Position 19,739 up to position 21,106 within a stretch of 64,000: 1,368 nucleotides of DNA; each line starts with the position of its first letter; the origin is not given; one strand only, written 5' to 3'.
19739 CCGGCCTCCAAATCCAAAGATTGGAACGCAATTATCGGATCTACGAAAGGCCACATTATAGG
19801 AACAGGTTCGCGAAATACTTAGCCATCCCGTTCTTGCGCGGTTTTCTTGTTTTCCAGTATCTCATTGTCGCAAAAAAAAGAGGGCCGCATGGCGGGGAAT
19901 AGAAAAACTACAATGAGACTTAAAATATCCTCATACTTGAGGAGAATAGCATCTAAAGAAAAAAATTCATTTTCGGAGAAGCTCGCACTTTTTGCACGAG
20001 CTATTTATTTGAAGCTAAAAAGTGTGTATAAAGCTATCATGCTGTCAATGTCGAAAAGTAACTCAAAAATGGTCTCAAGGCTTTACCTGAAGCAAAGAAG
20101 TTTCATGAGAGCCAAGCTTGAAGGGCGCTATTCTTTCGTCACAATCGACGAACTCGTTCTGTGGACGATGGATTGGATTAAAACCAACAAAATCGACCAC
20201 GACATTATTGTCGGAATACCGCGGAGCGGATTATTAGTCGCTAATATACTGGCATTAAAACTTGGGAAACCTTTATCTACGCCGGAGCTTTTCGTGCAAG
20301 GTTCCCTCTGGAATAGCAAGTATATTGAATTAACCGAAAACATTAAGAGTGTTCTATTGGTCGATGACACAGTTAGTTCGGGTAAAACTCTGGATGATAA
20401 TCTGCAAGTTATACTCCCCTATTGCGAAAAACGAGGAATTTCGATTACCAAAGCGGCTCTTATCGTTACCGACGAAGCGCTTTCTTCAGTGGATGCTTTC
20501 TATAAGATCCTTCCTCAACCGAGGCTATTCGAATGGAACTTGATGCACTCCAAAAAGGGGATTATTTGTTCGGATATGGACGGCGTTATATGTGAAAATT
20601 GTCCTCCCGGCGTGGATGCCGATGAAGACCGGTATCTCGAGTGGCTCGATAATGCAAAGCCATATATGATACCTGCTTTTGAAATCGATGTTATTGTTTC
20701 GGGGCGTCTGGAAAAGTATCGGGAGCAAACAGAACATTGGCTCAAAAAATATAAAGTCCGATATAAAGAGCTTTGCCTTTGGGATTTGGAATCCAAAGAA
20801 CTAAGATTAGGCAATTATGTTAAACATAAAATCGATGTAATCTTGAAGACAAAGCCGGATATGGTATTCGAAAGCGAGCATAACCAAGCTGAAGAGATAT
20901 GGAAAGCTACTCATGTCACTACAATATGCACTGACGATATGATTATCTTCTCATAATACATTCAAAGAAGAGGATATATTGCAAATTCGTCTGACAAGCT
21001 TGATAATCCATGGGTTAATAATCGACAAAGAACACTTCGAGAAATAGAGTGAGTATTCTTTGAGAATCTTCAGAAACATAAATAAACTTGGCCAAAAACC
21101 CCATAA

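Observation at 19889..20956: PRTase-HAD fusion protein inside a glycan locus: candidate glycan phosphoribosyltransferase/phosphatase (ribofuranose-installing module)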

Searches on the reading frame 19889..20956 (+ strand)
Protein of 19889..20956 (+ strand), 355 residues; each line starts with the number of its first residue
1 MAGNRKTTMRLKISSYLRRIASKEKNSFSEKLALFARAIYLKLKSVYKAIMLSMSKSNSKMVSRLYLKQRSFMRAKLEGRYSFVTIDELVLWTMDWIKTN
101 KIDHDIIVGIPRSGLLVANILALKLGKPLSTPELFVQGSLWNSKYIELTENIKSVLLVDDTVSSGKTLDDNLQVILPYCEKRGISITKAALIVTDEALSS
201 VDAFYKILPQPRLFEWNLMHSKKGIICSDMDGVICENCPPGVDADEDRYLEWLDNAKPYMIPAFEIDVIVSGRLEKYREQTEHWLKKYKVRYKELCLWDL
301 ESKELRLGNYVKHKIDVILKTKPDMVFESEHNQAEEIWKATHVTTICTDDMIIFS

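Call 4: search_protein_families(library=pfam, proteins=[window:19889-20956:+], max_evalue=1)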
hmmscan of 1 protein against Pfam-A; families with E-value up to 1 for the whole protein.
window:19889-20956:+ (355 aa): 3 families
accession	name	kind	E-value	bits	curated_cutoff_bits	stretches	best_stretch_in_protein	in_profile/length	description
PF00156.33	Pribosyltran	-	4.5e-07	29.7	26.3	1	101-173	27-108/158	Phosphoribosyl transferase domain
PF24390.1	PRTase-CE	-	0.0037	17.6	27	1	142-203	96-157/253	PRTase-CE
PF00994.29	MoCF_biosynth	-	0.26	11.4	26.6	1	155-197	2-43/144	Probable molybdopterin binding domain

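Call 5: search_protein_families(library=ncbifam, proteins=[window:19889-20956:+], max_evalue=1)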
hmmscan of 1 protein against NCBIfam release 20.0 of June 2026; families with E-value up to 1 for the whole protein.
window:19889-20956:+ (355 aa): 9 families
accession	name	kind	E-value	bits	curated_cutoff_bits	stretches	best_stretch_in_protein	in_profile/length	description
NF002620.0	PRK02277.1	subfamily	4.6e-06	26.4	115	1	94-175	77-164/201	orotate phosphoribosyltransferase-like protein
NF004689.0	PRK06031.1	equivalog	8.5e-06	25.2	175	2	98-127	79-108/233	phosphoribosyltransferase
NF040646.1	HPT_Archaea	equivalog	0.0054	16.3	200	1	145-194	107-152/184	hypoxanthine/guanine phosphoribosyltransferase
NF002636.0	PRK02304.1-5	equivalog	0.01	15.4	125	0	99-129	50-80/176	adenine phosphoribosyltransferase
NF045507.1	transregGfcR_Halo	equivalog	0.01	15.3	300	1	95-176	88-177/215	transcriptional regulator GfcR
NF011092.0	PRK14515.1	subfamily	0.024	13.5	876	1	292-348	389-446/479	aspartate ammonia-lyase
NF003549.0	PRK05205.1-5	equivalog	0.033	13.6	138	0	147-179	94-126/182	bifunctional pyr operon transcriptional regulator/uracil phosphoribosyltransferase PyrR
NF005592.0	PRK07322.1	subfamily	0.047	13.1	143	1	153-196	121-161/180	adenine phosphoribosyltransferase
NF002635.0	PRK02304.1-4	subfamily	0.1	12.1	146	1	144-194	107-153/188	adenine phosphoribosyltransferase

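Call 8: search_solved_structures(query=window:19889-20956:+, max_evalue=10, show_alignments=3)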
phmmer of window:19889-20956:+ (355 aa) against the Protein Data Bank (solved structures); distinct sequences matched with E-value up to 10: 12.
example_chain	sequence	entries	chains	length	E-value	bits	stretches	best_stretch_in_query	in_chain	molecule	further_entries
4xrp_A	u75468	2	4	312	0.0058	18.9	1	263-339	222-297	Pnkp1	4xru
1jma_B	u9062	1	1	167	0.2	13.8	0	226-242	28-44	HERPESVIRUS ENTRY MEDIATOR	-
7kl6_A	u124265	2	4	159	0.2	13.8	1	147-217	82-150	Phosphoribosyltransferase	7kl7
2yzk_A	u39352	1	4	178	0.35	13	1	105-176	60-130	Orotate phosphoribosyltransferase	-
1wd5_A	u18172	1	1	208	0.4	12.8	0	103-131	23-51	hypothetical protein TT1426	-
8ein_A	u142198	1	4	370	0.87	11.7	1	289-353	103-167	Succinylglutamate desuccinylase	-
8eip_A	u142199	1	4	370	0.87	11.7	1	289-353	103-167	Succinylglutamate desuccinylase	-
6q1c_A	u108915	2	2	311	1.2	11.3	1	290-329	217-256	Periplasmic chelated iron-binding protein YfeA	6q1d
5uxs_A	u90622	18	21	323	1.3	11.2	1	290-329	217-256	Periplasmic chelated iron-binding protein YfeA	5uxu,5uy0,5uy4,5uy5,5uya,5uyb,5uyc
3buk_C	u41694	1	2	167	5.6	9.1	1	224-250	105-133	Tumor necrosis factor receptor superfamily member 16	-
3ij2_X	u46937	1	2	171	5.7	9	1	224-250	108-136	Nerve growth factor receptor (TNFR superfamily, member 16)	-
1sg1_X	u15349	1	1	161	6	9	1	224-250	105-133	Tumor necrosis factor receptor superfamily member 16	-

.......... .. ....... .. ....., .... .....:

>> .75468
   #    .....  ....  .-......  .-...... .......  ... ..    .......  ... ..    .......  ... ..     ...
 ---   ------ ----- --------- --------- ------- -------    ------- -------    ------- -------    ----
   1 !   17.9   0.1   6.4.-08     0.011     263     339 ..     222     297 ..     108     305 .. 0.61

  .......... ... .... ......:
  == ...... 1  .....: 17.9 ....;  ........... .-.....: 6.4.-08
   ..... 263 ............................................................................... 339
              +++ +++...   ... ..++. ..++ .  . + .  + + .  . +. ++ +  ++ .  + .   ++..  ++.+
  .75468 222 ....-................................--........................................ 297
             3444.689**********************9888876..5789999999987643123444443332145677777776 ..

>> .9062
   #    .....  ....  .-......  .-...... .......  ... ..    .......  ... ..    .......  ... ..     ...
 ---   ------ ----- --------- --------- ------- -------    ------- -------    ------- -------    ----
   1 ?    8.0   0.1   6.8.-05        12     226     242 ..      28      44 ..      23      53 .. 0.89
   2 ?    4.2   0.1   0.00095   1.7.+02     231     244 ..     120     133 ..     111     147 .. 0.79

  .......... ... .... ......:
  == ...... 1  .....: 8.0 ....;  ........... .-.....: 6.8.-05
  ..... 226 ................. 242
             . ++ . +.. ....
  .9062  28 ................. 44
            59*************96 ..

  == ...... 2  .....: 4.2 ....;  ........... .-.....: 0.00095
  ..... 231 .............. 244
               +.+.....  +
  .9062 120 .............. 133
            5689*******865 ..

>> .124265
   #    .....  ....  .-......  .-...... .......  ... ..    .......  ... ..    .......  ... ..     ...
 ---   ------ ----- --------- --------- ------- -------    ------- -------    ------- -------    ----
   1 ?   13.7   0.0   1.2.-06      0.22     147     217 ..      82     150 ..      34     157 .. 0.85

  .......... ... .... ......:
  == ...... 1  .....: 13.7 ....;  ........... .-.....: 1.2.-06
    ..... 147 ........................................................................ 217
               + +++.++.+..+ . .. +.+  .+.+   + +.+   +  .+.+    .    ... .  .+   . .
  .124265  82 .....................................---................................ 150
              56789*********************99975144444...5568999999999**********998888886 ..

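Call 9: find_homologous_proteins(query=window:19889-20956:+, max_evalue=0.001)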
Query window:19889-20956:+ (355 aa): 415 proteins with E <= 0.001 among 3448 candidates; the best 120 are listed.
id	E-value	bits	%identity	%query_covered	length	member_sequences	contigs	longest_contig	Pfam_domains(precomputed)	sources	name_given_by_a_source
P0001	5.8e-126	438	55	98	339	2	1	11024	PF00156.34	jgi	jgi:adenine/guanine phosphoribosyltransferase-like PRPP-binding protein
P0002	1.7e-119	417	54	98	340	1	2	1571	PF00156.34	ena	-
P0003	2.8e-118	413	53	96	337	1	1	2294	PF00156.34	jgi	-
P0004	3.4e-118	413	54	98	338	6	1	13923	PF00156.34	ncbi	-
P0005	4.3e-118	412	52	97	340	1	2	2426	PF00156.34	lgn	-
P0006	9.5e-118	411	54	98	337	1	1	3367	PF00156.34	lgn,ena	-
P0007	1.9e-117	410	53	98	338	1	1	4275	PF00156.34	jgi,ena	-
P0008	2.6e-116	406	52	98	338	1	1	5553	PF00156.34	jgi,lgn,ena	-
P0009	1.2e-115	404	54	88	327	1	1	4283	PF00156.34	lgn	-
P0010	2.0e-115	404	52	98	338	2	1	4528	PF00156.34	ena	-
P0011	2.3e-115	403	52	98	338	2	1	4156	PF00156.34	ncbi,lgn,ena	-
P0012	9.4e-115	401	56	89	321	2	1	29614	PF00156.34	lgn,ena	-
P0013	1.5e-114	401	52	98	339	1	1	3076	PF00156.34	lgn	-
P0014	1.5e-113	397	52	97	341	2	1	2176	PF00156.34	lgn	-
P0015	9.9e-113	395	51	97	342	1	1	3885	PF00156.34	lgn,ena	-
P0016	1.8e-111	391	53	89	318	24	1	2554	PF00156.34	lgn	-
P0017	2.9e-111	390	51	98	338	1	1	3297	PF00156.34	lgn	-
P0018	6.0e-111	389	50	98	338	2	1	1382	PF00156.34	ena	-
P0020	1.4e-110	388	50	98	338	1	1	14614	PF00156.34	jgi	-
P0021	2.3e-110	387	49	97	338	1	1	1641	PF00156.34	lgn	-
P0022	3.2e-110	386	53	90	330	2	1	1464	PF00156.34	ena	-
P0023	3.4e-110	386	49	99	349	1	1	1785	PF00156.34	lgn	-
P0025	9.7e-110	385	54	87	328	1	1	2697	PF00156.34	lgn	-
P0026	7.4e-109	382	49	98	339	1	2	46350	PF00156.34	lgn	-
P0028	1.2e-108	381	49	97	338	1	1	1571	PF00156.34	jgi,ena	-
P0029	1.6e-108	381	54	85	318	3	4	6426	PF00156.34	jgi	-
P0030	1.8e-108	381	48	97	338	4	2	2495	PF00156.34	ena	-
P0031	2.7e-108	380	50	97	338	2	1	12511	PF00156.34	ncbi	-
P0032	5.8e-108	379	48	97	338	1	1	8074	PF00156.34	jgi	-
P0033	7.8e-108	379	49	98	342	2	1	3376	PF00156.34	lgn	-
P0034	3.9e-107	376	48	96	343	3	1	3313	PF00156.34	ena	-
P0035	4.4e-107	376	48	97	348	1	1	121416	PF00156.34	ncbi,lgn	-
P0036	9.1e-107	375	51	94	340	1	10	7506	PF00156.34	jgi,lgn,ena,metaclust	metaclust:\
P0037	1.2e-106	375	56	87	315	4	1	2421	PF00156.34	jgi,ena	-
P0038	1.4e-106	374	49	97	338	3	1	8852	PF00156.34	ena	-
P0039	3.8e-106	373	48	98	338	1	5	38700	PF00156.34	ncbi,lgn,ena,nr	ncbi:MAG: hypothetical protein KAJ66_04150 [Candidatus Omnitrophica bacterium]|nr:hypothetical prote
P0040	2.2e-105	370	47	98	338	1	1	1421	PF00156.34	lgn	-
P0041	2.6e-105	370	49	98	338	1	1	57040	PF00156.34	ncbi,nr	ncbi:MAG: hypothetical protein U9R44_07740 [Candidatus Omnitrophota bacterium]|nr:hypothetical prote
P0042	2.9e-105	370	52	88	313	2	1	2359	PF00156.34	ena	-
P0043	6.5e-105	369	50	97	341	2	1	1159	PF00156.34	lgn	-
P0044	7.7e-105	369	51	88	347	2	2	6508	PF00156.34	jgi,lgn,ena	-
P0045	1.1e-104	368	47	98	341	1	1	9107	PF00156.34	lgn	-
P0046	1.4e-104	368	52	85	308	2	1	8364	PF00156.34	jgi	jgi:orotate phosphoribosyltransferase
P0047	6.2e-104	366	48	97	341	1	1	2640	PF00156.34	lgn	-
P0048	1.2e-102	361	48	98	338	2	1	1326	PF00156.34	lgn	-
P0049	2.9e-102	360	54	85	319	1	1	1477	PF00156.34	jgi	-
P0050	3.8e-102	360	48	98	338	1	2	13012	PF00156.34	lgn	-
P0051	7.0e-102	359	47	98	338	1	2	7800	PF00156.34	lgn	-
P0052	1.4e-101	358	49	98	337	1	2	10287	PF00156.34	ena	-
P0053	2.2e-101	357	49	94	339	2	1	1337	PF00156.34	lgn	-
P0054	2.3e-101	357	51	95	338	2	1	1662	PF00156.34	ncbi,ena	-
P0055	3.0e-101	357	48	99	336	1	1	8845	PF00156.34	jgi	jgi:hypothetical protein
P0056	4.0e-101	357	49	98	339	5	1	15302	PF00156.34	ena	-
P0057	4.6e-101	356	47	99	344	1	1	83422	PF00156.34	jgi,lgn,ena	-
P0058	9.0e-101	355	48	98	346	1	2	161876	PF00156.34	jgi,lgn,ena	-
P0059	2.1e-100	354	47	98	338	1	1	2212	PF00156.34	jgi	-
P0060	2.6e-100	354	46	98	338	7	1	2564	PF00156.34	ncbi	-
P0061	6.7e-100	352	47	97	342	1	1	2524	PF00156.34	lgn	-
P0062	9.5e-100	352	47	98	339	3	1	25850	PF00156.34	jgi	-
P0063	9.7e-100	352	47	98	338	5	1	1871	PF00156.34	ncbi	-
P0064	2.7e-99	351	55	78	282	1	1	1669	PF00156.34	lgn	-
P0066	1.3e-98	348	52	84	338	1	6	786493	PF00156.34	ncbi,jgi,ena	-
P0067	4.7e-98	346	51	90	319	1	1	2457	PF00156.34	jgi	jgi:adenine/guanine phosphoribosyltransferase-like PRPP-binding protein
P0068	4.8e-98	346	51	88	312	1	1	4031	PF00156.34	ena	-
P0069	5.2e-98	346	47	98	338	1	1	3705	PF00156.34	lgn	-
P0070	1.3e-97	345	46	98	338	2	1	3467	PF00156.34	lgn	-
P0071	1.4e-97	345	50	88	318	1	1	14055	PF00156.34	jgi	jgi:orotate phosphoribosyltransferase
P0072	1.5e-97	345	52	82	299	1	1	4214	PF00156.34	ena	-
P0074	2.9e-97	344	50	88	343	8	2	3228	PF00156.34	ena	-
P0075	4.4e-97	343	58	75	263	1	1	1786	PF00156.34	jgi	-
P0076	4.4e-97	343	54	78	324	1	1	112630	PF00156.34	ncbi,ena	-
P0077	5.2e-97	343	56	78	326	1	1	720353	PF00156.34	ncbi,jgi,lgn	ncbi:MAG: phosphoribosyltransferase family protein [Dehalococcoidia bacterium]|jgi:hypoxanthine phos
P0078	3.6e-96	340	45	98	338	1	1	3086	PF00156.34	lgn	-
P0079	4.8e-96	340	45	98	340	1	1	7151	PF00156.34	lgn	-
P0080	1.8e-95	338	47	98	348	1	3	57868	PF00156.34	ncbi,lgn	-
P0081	2.1e-95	338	45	97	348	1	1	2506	PF00156.34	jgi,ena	-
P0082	2.3e-95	338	45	98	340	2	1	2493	PF00156.34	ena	-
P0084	7.4e-95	336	53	78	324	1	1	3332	PF00156.34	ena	-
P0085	1.9e-94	335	46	97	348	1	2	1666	PF00156.34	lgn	-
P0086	2.9e-94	334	47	88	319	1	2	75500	PF00156.34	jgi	-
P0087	3.2e-94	334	48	89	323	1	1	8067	PF00156.34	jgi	jgi:orotate phosphoribosyltransferase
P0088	6.5e-94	333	48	90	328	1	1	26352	PF00156.34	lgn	-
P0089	1.2e-93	332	46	97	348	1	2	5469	PF00156.34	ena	-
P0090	1.7e-93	331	45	95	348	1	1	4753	PF00156.34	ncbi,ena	-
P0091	2.2e-93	331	48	87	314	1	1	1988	PF00156.34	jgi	jgi:hypoxanthine phosphoribosyltransferase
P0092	5.6e-93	330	51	87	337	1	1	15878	PF00156.34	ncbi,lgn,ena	-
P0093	7.1e-93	329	55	74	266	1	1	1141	PF00156.34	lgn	-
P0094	1.4e-92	328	45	98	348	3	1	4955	PF00156.34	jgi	-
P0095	1.6e-92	328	47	97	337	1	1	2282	PF00156.34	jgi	jgi:orotate phosphoribosyltransferase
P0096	2.8e-92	327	45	97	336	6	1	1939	PF00156.34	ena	-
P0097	2.9e-92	327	53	77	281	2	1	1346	PF00156.34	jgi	jgi:uncharacterized HAD superfamily protein/hypoxanthine phosphoribosyltransferase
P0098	3.0e-92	327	45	94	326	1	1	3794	PF00156.34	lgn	-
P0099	4.2e-92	327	46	97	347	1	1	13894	PF00156.34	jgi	jgi:orotate phosphoribosyltransferase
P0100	4.5e-92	327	45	98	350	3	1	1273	PF00156.34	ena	-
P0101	6.7e-92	326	45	96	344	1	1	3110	PF00156.34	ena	-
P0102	1.1e-91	326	45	96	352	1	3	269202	PF00156.34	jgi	jgi:uncharacterized HAD superfamily protein/adenine/guanine phosphoribosyltransferase-like PRPP-bind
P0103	1.4e-91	325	44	98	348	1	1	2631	PF00156.34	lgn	-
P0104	3.4e-91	324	53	77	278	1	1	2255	PF00156.34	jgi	jgi:uncharacterized HAD superfamily protein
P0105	8.5e-91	323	47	96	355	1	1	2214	PF00156.34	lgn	-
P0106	9.0e-91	322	48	96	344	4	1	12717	PF00156.34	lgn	-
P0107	1.1e-90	322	51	78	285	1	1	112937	PF00156.34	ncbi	-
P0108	1.2e-90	322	54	70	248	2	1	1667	PF00156.34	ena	-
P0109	1.3e-90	322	45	97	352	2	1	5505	PF00156.34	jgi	-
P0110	2.7e-90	321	44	98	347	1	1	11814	PF00156.34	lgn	-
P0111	8.1e-90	319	46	94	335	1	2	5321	PF00156.34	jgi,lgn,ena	-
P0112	8.8e-90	319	49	84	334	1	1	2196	PF00156.34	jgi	jgi:hypoxanthine phosphoribosyltransferase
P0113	2.2e-89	318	44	98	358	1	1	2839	PF00156.34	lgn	-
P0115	2.7e-89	318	47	89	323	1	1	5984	PF00156.34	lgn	-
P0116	3.4e-89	317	46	88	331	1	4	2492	PF00156.34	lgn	-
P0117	4.1e-89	317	44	97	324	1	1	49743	PF00156.34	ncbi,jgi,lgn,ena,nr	ncbi:MAG: phosphoribosyltransferase family protein [Methanolobus sp.]|nr:phosphoribosyltransferase f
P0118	4.8e-89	317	43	98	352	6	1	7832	PF00156.34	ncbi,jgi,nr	ncbi:MAG: hypothetical protein JRF32_03620 [Deltaproteobacteria bacterium]|nr:hypothetical protein [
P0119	9.1e-89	316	42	98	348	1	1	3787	PF00156.34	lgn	-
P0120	1.6e-88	315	44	97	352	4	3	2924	PF00156.34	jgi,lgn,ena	-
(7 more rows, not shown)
